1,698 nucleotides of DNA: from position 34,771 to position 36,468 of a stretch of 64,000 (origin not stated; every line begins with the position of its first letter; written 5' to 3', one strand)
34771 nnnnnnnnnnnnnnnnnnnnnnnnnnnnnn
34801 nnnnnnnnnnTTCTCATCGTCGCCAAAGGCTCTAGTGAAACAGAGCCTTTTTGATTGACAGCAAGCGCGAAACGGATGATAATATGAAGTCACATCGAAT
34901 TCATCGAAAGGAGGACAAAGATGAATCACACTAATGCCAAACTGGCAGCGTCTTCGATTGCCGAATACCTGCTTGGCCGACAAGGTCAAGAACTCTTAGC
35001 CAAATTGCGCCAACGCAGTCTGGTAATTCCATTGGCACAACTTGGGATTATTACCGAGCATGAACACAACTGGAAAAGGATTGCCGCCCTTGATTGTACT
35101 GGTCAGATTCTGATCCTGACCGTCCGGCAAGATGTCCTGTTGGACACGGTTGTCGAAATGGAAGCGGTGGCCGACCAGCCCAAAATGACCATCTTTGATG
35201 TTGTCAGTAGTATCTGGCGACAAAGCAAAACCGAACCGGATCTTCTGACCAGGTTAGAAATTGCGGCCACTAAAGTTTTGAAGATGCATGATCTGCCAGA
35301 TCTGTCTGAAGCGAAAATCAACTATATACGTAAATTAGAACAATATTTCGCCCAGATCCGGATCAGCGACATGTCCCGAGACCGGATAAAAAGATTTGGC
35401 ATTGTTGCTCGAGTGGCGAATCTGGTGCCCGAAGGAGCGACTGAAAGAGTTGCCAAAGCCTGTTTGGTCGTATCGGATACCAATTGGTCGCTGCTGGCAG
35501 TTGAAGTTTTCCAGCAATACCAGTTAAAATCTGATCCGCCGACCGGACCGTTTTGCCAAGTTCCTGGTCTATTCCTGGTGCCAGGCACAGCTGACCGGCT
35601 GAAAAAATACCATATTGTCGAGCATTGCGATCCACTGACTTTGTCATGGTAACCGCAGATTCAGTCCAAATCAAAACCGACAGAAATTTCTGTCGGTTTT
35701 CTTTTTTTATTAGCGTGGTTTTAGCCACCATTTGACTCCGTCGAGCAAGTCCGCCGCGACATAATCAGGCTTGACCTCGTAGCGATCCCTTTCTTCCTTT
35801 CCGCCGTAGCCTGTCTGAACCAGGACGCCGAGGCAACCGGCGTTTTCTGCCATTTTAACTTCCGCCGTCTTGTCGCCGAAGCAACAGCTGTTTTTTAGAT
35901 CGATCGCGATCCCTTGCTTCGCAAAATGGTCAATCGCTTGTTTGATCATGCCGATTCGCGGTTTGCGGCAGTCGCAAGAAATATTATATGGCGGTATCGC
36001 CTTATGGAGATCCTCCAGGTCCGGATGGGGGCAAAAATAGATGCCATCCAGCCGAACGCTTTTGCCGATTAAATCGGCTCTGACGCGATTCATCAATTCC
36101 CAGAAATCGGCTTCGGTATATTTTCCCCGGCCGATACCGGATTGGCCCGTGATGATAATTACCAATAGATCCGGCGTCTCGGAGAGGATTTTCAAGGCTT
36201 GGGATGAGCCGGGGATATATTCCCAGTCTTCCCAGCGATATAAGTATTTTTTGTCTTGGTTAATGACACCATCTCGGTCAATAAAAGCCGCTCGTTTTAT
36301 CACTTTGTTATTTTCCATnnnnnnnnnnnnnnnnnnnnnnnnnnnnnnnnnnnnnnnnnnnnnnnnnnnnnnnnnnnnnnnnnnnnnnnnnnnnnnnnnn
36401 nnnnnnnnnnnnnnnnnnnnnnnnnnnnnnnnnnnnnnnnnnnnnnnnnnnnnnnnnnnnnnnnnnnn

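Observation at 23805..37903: Four GT9 heptosyltransferase-like genes with gmhA-hldA-gmhB but no adenylyltransferase or epimerase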

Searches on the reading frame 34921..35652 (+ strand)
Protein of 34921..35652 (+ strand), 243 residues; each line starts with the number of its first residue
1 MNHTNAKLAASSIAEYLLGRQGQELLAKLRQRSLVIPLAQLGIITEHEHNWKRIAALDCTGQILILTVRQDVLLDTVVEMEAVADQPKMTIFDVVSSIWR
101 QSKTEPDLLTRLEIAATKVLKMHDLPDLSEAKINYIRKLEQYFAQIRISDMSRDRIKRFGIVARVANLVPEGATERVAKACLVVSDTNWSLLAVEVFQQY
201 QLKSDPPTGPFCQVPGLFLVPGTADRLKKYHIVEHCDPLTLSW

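Call 5: search_protein_families(library=pfam, proteins=[window:34921-35652:+])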
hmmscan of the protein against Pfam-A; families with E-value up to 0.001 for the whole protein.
window:34921-35652:+ (243 aa): 0 families

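Call 9: search_protein_families(library=ncbifam, proteins=[window:34921-35652:+], max_evalue=0.01)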
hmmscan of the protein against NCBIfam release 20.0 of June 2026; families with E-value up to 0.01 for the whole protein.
window:34921-35652:+ (243 aa): 0 families

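Call 43: search_protein_families(library=phrogs, proteins=[window:34921-35652:+], max_evalue=0.01)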
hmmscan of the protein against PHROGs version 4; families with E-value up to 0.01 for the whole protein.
window:34921-35652:+ (243 aa): 0 families

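Call 44: search_protein_families(library=padloc, proteins=[window:34921-35652:+], max_evalue=0.01)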
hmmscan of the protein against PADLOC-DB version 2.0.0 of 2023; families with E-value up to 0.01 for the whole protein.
window:34921-35652:+ (243 aa): 0 families

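Call 54: search_protein_representatives(protein=window:34921-35652:+)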
Query: 243 residues. Proteins with E-value up to 0.001 (for the whole library): 1; up to 1e-10: 1; up to 1e-30: 1. The best 1 are listed.
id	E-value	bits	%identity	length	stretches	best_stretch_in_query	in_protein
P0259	1.9e-148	508.7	95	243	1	1-243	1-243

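Call 79: predict_structure(protein=window:34921-35652:+)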
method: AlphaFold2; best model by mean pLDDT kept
length: 243 residues; sequences in the alignment: 1
mean_pLDDT: 33.8   pTM: 0.20
mean pLDDT of the five models: 33.8, 31.1, 31.1, 29.3, 27.7
residues with pLDDT >= 90: 0; 70-90: 0; 50-70: 1; < 50: 242
segments of 3 or more residues with pLDDT < 50: 1-26, 28-243
pLDDT, mean of each block of 10 residues (from residue 1): 28 36 45 34 39 39 39 32 30 32 36 33 33 37 31 31 28 32 34 30 31 31 37 34 28
secondary structure, 60 per line:
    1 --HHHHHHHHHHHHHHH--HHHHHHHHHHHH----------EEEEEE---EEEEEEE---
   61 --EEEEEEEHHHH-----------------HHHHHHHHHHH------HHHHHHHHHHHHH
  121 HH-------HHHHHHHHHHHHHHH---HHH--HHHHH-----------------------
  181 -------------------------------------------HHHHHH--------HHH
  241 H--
elements in order: H3-17 H20-31 E42-47 E51-57 E63-69 H70-73 H91-101 H108-122 H130-144 H153-157 H224-229 H238-241

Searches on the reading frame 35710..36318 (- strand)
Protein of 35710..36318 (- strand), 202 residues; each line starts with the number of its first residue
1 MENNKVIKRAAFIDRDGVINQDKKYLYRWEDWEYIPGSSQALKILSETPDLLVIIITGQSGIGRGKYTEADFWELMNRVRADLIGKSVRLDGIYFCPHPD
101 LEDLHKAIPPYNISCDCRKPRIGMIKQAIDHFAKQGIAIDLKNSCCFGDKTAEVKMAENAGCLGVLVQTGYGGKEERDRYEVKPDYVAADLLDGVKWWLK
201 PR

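Call 5: search_protein_families(library=pfam, proteins=[window:35710-36318:-])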
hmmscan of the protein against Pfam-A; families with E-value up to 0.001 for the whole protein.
window:35710-36318:- (202 aa): 2 families
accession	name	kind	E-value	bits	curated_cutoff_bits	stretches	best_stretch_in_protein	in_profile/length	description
PF13242.12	Hydrolase_like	-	2.4e-11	43.8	22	1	117-193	2-74/75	HAD-hyrolase-like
PF08645.17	PNK3P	-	5.8e-07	29.8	22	1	26-153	21-129/161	Polynucleotide kinase 3 phosphatase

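Call 9: search_protein_families(library=ncbifam, proteins=[window:35710-36318:-], max_evalue=0.01)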
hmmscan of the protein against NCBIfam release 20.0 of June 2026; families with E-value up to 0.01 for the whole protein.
window:35710-36318:- (202 aa): 12 families
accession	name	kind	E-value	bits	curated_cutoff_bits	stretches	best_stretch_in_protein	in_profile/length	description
NF006506.0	PRK08942.1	equivalog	4e-43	147.1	178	1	8-197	3-176/182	D-glycero-beta-D-manno-heptose 1,7-bisphosphate 7-phosphatase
TIGR00213.1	GmhB_yaeD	subfamily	2.6e-33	115.2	149.6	1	9-170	2-153/176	D-glycero-beta-D-manno-heptose 1,7-bisphosphate 7-phosphatase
NF050049.1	HBPPhtaseGmhB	domain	3.1e-30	105.2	250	1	8-164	3-140/171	D-glycero-alpha-D-manno-heptose-1,7-bisphosphate 7-phosphatase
TIGR01656.1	Histidinol-ppas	subfamily_domain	6.4e-28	97.5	84.15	1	10-167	2-146/149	histidinol-phosphate phosphatase domain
TIGR01662.1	HAD-SF-IIIA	subfamily_domain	2.7e-25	89.1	44.6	1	9-169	1-140/141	HAD-IIIA family hydrolase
NF005264.0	PRK06769.1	equivalog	9.2e-23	80.9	217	1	9-200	5-173/175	HAD-IIIA family hydrolase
NF003937.0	PRK05446.1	equivalog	1.4e-16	60.4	443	1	8-168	3-149/355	bifunctional histidinol-phosphatase/imidazoleglycerol-phosphate dehydratase HisB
TIGR01261.1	hisB_Nterm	equivalog_domain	1.9e-12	47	140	1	10-165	3-144/161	histidinol-phosphatase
TIGR01664.1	DNA-3'-Pase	equivalog_domain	0.00021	21.3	107.65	1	14-154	19-140/167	DNA 3'-phosphatase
TIGR01460.1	HAD-SF-IIA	subfamily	0.00027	20.8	100.15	0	29-69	10-49/246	HAD-IIA family hydrolase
TIGR01458.1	HAD-SF-IIA-hyp3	hypoth_equivalog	0.0012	18.3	175.95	1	112-197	167-253/257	TIGR01458 family HAD-type hydrolase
NF009695.0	PRK13222.1-2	equivalog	0.0054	16.2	225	1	133-193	159-217/226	phosphoglycolate phosphatase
